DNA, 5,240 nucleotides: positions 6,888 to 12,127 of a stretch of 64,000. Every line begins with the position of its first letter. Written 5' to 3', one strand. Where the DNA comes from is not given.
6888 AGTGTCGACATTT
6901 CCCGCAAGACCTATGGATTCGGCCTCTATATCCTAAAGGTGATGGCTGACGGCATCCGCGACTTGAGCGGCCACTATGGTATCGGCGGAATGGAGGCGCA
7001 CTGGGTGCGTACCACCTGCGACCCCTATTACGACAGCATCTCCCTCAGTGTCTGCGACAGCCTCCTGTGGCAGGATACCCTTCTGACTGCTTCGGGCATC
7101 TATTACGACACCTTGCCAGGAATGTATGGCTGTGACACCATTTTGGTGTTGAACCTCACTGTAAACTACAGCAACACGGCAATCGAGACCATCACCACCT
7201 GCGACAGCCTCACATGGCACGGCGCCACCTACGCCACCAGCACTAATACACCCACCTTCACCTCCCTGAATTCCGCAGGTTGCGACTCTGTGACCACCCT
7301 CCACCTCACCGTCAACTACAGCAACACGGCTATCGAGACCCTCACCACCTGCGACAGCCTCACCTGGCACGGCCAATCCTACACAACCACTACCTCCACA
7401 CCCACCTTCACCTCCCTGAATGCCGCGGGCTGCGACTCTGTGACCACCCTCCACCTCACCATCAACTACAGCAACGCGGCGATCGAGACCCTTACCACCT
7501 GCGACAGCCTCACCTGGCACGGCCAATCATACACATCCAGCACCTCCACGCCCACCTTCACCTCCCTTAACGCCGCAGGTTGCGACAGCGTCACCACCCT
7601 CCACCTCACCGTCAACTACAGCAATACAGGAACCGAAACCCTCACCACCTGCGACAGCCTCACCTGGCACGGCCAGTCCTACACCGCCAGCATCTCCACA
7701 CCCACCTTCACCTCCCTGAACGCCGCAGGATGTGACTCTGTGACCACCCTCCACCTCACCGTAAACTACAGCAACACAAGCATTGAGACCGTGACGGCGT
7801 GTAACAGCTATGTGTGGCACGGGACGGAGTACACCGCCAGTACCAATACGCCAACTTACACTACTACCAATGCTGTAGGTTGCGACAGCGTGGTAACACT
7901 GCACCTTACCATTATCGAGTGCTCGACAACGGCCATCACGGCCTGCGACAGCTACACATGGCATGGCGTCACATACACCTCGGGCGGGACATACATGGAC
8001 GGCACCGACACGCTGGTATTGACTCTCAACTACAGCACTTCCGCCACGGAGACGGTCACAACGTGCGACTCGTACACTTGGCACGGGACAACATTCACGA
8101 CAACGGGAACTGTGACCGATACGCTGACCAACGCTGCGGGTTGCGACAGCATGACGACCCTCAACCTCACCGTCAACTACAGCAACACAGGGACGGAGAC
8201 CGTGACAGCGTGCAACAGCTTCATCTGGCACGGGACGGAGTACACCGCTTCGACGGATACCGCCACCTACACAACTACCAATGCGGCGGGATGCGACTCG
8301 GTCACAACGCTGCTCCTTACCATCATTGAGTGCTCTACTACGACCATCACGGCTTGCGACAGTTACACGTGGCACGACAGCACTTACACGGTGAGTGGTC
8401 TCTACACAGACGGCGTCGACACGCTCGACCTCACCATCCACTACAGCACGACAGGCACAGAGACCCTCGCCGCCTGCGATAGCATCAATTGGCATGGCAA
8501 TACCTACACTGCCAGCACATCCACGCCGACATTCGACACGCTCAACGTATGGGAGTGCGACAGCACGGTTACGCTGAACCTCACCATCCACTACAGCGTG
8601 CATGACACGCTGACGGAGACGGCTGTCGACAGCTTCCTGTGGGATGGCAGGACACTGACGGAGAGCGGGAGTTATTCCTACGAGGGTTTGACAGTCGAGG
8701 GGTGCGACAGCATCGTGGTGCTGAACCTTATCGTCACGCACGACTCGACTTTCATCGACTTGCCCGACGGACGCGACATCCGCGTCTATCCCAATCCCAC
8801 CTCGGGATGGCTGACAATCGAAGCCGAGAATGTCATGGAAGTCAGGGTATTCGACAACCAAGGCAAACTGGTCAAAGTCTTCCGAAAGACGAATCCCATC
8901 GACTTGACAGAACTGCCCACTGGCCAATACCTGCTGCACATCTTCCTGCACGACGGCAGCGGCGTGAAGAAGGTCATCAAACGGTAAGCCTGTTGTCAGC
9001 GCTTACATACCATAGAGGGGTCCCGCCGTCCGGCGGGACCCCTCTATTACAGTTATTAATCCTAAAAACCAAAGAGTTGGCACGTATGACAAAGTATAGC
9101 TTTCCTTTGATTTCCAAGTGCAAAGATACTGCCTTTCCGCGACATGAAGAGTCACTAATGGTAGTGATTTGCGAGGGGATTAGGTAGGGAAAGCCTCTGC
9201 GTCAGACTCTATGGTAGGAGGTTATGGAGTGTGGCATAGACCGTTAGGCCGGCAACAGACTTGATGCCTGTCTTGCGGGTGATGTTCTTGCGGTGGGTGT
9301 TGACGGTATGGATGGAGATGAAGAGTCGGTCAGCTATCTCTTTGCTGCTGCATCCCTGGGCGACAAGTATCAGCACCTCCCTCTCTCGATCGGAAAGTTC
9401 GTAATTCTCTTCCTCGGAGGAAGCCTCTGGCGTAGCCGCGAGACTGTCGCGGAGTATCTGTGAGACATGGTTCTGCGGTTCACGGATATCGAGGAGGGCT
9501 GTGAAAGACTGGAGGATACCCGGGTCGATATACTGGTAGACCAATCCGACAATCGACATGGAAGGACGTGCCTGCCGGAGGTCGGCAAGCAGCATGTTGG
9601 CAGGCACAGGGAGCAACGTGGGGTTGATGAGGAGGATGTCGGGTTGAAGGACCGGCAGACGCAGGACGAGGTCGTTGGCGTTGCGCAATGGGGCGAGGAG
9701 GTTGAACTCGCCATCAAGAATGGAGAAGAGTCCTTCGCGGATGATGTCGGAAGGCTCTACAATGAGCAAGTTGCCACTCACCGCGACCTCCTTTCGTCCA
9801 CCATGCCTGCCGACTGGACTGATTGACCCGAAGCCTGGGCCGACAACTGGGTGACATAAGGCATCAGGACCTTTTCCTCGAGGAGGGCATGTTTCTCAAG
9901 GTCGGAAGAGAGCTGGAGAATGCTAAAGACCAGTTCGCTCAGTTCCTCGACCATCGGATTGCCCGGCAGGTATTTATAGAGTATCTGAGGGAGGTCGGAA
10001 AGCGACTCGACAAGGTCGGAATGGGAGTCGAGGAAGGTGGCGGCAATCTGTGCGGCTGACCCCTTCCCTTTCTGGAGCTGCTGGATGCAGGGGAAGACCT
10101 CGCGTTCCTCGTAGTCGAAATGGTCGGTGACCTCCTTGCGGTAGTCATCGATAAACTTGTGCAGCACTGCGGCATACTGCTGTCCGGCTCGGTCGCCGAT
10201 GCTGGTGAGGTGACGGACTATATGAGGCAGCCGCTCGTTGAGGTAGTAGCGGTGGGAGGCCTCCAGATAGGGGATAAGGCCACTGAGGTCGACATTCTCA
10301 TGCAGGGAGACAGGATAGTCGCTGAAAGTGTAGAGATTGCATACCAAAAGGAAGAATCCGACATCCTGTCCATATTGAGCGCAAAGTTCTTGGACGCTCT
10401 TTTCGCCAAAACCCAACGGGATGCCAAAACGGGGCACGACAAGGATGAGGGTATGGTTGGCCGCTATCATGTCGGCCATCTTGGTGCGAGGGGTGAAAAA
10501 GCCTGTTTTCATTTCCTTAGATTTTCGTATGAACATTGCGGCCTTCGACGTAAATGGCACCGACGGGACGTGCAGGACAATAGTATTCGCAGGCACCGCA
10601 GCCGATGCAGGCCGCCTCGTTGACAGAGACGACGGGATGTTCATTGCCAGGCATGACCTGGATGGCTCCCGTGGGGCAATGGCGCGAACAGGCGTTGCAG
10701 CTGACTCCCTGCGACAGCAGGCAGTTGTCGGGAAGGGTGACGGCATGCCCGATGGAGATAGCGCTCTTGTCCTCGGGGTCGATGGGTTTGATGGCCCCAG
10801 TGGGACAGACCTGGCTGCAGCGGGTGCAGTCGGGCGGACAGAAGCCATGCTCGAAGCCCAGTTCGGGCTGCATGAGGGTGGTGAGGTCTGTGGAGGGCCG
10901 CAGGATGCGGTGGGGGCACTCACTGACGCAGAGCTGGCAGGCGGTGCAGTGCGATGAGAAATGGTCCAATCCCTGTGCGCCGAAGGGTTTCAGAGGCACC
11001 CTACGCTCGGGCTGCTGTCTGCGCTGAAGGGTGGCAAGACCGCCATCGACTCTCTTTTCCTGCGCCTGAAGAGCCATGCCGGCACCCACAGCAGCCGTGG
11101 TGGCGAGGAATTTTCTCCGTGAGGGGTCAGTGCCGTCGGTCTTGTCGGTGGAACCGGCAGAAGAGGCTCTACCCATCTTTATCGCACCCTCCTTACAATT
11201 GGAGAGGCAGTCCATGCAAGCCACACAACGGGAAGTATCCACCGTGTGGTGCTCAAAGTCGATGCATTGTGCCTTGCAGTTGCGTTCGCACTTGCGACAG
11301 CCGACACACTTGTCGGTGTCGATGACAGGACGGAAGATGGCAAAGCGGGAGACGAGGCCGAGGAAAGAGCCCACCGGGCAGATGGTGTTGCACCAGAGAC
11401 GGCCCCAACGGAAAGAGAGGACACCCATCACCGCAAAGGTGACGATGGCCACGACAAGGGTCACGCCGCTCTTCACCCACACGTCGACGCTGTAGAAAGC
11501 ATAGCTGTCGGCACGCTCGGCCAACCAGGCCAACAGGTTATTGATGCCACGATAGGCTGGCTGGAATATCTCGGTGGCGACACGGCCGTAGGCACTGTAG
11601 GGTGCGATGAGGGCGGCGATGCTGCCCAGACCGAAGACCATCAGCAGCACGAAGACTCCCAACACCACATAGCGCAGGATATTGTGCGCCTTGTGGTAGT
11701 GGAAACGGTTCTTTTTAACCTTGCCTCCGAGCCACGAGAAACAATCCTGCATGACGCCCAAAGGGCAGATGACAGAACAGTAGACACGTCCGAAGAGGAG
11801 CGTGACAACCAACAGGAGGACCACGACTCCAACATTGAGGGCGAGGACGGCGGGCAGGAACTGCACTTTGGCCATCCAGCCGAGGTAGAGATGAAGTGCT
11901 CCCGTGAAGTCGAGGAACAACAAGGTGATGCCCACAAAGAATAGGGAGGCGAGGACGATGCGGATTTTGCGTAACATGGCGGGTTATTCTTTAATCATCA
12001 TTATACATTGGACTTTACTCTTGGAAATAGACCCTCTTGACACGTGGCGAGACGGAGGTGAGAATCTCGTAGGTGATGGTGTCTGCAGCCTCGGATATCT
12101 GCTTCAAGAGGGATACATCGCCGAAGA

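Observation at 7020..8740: Unassigned ~50-aa two-cysteine module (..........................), about 40 copies across three giant cargo proteins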

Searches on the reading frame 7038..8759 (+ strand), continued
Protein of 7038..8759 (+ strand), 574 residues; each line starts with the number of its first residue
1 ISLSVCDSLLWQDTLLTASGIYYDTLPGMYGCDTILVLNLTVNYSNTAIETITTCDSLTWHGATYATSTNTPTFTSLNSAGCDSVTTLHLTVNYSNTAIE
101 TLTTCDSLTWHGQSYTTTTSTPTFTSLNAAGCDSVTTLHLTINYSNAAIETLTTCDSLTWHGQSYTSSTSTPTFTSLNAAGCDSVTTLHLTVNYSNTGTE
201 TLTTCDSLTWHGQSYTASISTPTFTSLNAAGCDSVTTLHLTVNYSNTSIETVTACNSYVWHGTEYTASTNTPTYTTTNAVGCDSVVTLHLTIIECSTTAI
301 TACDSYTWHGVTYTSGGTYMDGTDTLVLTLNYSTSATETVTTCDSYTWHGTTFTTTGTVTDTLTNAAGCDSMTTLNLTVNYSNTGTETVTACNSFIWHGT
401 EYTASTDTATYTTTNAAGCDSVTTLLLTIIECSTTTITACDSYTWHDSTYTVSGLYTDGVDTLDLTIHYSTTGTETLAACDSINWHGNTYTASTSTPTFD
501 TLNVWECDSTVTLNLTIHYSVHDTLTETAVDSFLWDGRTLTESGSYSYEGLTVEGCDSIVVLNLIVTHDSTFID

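Call 61: search_solved_structures(query=window:7038-8759:+, max_evalue=10, show_alignments=2)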
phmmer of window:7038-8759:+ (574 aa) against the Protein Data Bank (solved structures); distinct sequences matched with E-value up to 10: 1.
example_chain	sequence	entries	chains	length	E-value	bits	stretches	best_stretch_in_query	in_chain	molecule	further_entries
7crb_A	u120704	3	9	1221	4.3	9.6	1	29-208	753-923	NAD+ hydrolase (NADase)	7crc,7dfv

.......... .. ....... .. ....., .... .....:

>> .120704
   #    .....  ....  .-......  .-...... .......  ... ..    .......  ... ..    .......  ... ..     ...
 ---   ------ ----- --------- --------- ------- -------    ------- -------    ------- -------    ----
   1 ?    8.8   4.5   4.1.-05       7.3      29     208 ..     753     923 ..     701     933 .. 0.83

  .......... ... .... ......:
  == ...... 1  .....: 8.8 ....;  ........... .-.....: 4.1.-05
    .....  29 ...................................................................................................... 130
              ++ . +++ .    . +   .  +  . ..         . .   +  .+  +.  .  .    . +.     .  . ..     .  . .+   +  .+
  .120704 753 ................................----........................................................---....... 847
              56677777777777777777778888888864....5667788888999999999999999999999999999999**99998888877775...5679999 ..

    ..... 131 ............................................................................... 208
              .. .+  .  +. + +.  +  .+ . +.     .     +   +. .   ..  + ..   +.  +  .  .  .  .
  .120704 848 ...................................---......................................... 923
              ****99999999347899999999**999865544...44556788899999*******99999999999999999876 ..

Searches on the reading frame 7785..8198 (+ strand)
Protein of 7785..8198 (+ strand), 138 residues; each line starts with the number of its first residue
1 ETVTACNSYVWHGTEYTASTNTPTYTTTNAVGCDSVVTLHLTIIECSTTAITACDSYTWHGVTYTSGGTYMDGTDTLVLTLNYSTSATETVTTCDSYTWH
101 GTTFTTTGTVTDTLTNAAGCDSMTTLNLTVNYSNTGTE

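Call 58: predict_structure(alignment_id=A3)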
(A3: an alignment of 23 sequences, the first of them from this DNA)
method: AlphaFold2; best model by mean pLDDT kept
length: 138 residues; sequences in the alignment: 23
mean_pLDDT: 89.5   pTM: 0.54
mean pLDDT of the five models: 89.5, 88.7, 86.6, 86.2, 83.3
residues with pLDDT >= 90: 89; 70-90: 45; 50-70: 4; < 50: 0
segments of 3 or more residues with pLDDT < 50: none
pLDDT, mean of each block of 10 residues (from residue 1): 91 93 89 89 90 93 95 91 89 93 93 80 91 75
secondary structure, 60 per line:
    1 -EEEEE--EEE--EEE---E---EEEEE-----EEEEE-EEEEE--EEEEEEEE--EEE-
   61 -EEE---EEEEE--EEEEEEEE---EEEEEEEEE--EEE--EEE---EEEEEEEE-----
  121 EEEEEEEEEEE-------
elements in order: E2-6 E9-11 E14-16 E24-28 E34-38 E40-44 E47-54 E57-59 E62-64 E68-72 E75-82 E86-94 E97-99 E102-104 E108-115 E121-131

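Call 60: fold_search(model_id=the predicted structure, library=pdb)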
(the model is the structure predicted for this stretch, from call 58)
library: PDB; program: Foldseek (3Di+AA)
matches with E <= 10: 207; with E <= 0.001: 0
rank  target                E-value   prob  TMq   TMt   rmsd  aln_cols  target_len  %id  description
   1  9flp_A                3.4e-03  0.97  0.30  0.07  10.4       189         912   17  CryoEM structure of the neck (1403-2314) in the grappling hook protein A (GhpA) in the bacterium Aureispira sp. CCB-QB (released 2024-10-16)
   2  7ahs_B                1.7e-01  0.30  0.24  0.14  11.0       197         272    7  titin-N2A Ig81-Ig83 (released 2021-03-24)
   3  5k8g                  2.2e-01  0.11  0.17  0.05  18.1       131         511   13  Crystal structure of a putative peptide-binding domain of MpAFP (released 2017-09-06)
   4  6x6q_A                2.8e-01  0.09  0.16  0.05  17.9       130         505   14  Peptide-bound structure of Marinomonas primoryensis peptide-binding domain (released 2021-09-01)
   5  6x5v_A                3.1e-01  0.09  0.16  0.06  17.7       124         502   13  Peptide-bound structure of Marinomonas primoryensis peptide-binding domain (released 2021-09-01)
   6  4j80_A                3.5e-01  0.20  0.22  0.13  11.2       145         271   11  Thermus thermophilus DnaJ (released 2013-07-31)
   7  6x5w_A                4.0e-01  0.06  0.14  0.05  17.1       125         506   12  Peptide-bound structure of Marinomonas primoryensis peptide-binding domain (released 2021-09-01)
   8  2b26_B                4.8e-01  0.18  0.22  0.20  11.3       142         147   11  The crystal structure of the protein complex of yeast Hsp40 Sis1 and Hsp70 Ssa1 (released 2006-09-19)
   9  8yke                  5.1e-01  0.06  0.15  0.14  19.4       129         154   14  Structure of two consecutively arrayed Rib domains (Rib8-9) from surface adhesin of Limosilactobacillus reuteri (released 2025-03-05)
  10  4m03                  5.8e-01  0.07  0.15  0.13  18.5       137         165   13  C-terminal fragment(residues 576-751) of binding region of SraP (released 2014-06-18)
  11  1qz1                  6.2e-01  0.04  0.15  0.09  15.3       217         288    6  Crystal Structure of the Ig 1-2-3 fragment of NCAM (released 2003-11-04)
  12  2xy2                  7.0e-01  0.06  0.18  0.14  18.8       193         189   10  CRYSTAL STRUCTURE OF NCAM2 IG1-2 (released 2011-02-23)
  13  6vg1_B                8.4e-01  0.03  0.14  0.04  19.3       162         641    8  xenopus protocadherin 8.1 EC1-6 (released 2020-03-11)
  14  9zm4_B                9.4e-01  0.10  0.21  0.20  11.4       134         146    7  Crystal structure of a Heat shock protein (DnaJ) from Brucella melitensis (released 2025-12-17)
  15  6s5y_H                1.1e+00  0.06  0.19  0.17  15.3       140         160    9  Structure of tandemly arrayed consecutive Rib domains (Rib2R) from Group B Streptococcal species Streptococcus agalact (released 2019-12-11)
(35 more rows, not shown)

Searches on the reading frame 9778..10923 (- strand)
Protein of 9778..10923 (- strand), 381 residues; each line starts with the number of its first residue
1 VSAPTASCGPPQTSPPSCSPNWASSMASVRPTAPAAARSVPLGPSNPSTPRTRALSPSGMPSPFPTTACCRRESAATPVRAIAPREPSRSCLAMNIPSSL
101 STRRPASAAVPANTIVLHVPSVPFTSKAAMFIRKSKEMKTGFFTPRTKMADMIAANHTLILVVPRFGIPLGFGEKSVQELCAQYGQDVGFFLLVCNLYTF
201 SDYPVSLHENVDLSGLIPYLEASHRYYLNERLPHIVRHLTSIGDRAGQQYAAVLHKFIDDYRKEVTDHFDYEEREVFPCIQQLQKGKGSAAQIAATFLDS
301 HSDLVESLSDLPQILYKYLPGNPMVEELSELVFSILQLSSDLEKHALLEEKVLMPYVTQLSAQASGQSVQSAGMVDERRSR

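Call 55: search_protein_families(library=ncbifam, proteins=[window:9778-10923:-], max_evalue=0.00001)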
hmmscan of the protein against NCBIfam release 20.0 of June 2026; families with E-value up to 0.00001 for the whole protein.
window:9778-10923:- (381 aa): 1 family
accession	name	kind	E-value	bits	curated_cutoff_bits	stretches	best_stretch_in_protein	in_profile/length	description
TIGR03652.1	FeS_repair_RIC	equivalog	6.1e-13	49.1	204.7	1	209-356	64-215/216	iron-sulfur cluster repair di-iron protein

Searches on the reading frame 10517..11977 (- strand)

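Call 55: search_protein_families(library=ncbifam, proteins=[window:10517-11977:-], max_evalue=0.00001)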
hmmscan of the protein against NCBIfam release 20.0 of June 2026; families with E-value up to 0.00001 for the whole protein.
window:10517-11977:- (486 aa): 32 families (the best 25 are shown)
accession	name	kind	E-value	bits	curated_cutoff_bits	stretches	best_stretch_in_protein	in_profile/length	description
NF007012.0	PRK09476.1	equivalog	1.5e-20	73.5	269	1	281-469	5-198/254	ferredoxin-type protein NapG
TIGR02163.1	napH_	subfamily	5.2e-19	68.8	213.05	2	171-268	152-253/255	NapH/MauN family ferredoxin-type protein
NF007013.0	PRK09477.1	equivalog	1.2e-18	67.2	234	2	45-130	84-166/286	quinol dehydrogenase ferredoxin subunit NapH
TIGR00402.1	napF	equivalog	1e-17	64.5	102.2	1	331-469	25-145/149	ferredoxin-type protein NapF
TIGR02179.1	PorD_KorD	subfamily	3.7e-17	62.2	60.05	1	209-269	12-75/78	2-oxoacid:acceptor oxidoreductase, delta subunit, pyruvate/2-ketoisovalerate family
NF038196.1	ferrodoxin_EFR1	subfamily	7.2e-15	55.7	75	1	221-272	183-235/242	EFR1 family ferrodoxin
NF045874.1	Vhu_polyferre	exception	2.1e-14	53.1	600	1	342-475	196-314/381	F420-non-reducing hydrogenase associated-polyferredoxin VhuB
TIGR00397.1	mauM_napG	subfamily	3.9e-14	52.7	178.85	1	315-468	27-188/213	MauM/NapG family ferredoxin-type protein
NF040864.1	HgcB_ferredoxin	equivalog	1.2e-13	50.7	99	0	337-396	9-61/93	mercury methylation ferredoxin HgcB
TIGR01944.1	rnfB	subfamily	1.4e-12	47.6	68.7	0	218-283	109-177/190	RnfABCDGE type electron transport complex subunit B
NF009053.0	PRK12387.1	subfamily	1.6e-12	47.5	204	1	339-397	35-91/180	formate hydrogenlyase complex iron-sulfur subunit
NF040684.1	PorD_Arch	equivalog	4e-12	46.1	120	1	212-270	22-83/85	pyruvate synthase subunit PorD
NF040770.1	hetero_SS_HdrA2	exception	7.3e-12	44.2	1100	1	216-272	571-629/777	CoB-CoM heterodisulfide reductase HdrA2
TIGR01971.1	NuoI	subfamily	1.2e-11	44.3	113.05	0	422-470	42-96/121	NADH-quinone oxidoreductase, chain I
NF007202.0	PRK09623.1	equivalog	1.7e-11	44.4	166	0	211-270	40-102/105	3-methyl-2-oxobutanoate dehydrogenase subunit delta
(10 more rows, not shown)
